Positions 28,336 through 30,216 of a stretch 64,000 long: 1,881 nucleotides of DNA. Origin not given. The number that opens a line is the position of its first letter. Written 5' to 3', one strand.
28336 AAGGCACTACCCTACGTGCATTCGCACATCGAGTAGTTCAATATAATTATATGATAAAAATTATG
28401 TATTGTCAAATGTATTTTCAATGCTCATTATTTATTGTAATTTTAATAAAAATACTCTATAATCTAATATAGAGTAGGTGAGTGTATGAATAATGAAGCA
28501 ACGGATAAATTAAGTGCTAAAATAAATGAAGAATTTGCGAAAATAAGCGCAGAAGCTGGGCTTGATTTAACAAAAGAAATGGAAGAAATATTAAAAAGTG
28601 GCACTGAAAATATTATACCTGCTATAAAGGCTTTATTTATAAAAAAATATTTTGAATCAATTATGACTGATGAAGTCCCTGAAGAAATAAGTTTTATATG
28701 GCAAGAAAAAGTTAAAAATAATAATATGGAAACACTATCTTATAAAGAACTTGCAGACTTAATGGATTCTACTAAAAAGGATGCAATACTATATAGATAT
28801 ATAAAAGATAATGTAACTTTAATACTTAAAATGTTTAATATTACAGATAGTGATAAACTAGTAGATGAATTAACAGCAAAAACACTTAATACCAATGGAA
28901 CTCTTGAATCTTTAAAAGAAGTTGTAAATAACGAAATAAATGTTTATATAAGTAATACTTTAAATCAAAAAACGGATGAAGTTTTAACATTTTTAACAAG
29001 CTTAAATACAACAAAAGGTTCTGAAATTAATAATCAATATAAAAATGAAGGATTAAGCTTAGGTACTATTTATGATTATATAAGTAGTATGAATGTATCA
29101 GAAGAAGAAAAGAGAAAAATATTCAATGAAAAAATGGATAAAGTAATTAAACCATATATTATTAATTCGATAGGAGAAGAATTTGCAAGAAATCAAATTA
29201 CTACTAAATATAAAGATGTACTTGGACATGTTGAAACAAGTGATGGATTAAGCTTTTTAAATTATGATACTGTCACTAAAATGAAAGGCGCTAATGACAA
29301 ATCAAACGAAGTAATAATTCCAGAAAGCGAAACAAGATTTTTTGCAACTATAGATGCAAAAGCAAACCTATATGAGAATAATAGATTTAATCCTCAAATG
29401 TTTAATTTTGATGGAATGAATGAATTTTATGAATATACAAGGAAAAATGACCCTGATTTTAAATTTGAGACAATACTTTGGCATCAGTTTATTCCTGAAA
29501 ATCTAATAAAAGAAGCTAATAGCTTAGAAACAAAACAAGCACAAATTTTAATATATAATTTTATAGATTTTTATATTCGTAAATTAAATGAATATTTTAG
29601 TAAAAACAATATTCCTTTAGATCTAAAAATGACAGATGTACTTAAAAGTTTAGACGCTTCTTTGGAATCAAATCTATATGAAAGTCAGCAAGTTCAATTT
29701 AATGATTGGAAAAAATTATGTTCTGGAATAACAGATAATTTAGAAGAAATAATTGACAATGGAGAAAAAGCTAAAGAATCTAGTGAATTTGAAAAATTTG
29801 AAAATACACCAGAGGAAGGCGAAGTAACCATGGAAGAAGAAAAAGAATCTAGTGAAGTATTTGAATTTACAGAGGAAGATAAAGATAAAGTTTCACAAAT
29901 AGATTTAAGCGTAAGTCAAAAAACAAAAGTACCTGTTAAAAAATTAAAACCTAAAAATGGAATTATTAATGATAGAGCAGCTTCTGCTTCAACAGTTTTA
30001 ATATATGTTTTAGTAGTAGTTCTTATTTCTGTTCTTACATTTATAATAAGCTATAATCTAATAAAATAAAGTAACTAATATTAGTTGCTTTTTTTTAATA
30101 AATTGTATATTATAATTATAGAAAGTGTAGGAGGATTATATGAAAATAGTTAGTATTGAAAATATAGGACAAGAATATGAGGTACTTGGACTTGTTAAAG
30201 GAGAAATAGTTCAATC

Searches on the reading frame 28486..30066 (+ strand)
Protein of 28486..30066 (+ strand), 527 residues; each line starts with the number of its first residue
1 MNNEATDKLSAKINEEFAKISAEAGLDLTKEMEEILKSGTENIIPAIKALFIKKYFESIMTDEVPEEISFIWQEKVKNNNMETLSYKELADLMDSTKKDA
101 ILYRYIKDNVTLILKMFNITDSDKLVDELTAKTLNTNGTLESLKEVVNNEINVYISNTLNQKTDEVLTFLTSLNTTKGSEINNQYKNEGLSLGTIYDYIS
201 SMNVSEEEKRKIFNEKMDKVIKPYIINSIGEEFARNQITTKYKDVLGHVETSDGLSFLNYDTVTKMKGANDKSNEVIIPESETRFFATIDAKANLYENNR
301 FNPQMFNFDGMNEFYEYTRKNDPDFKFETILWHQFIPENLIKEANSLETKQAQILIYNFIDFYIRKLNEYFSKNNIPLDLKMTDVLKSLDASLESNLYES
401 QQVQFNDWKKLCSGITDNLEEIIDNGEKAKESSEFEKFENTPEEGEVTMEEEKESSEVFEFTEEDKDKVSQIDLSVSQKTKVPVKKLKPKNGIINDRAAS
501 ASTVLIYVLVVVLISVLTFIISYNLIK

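Call 62: search_protein_families(library=pfam, proteins=[window:28486-30066:+], max_evalue=0.001)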
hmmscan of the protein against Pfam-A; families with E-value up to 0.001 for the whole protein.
window:28486-30066:+ (527 aa): 1 family
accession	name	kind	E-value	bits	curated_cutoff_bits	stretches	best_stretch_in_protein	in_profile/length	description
PF00331.26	Glyco_hydro_10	-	0.00022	21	22.1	1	272-370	34-115/311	Glycosyl hydrolase family 10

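Call 63: search_protein_families(library=padloc, proteins=[window:28486-30066:+], max_evalue=0.001)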
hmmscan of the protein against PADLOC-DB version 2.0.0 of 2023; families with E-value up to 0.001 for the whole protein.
window:28486-30066:+ (527 aa): 0 families
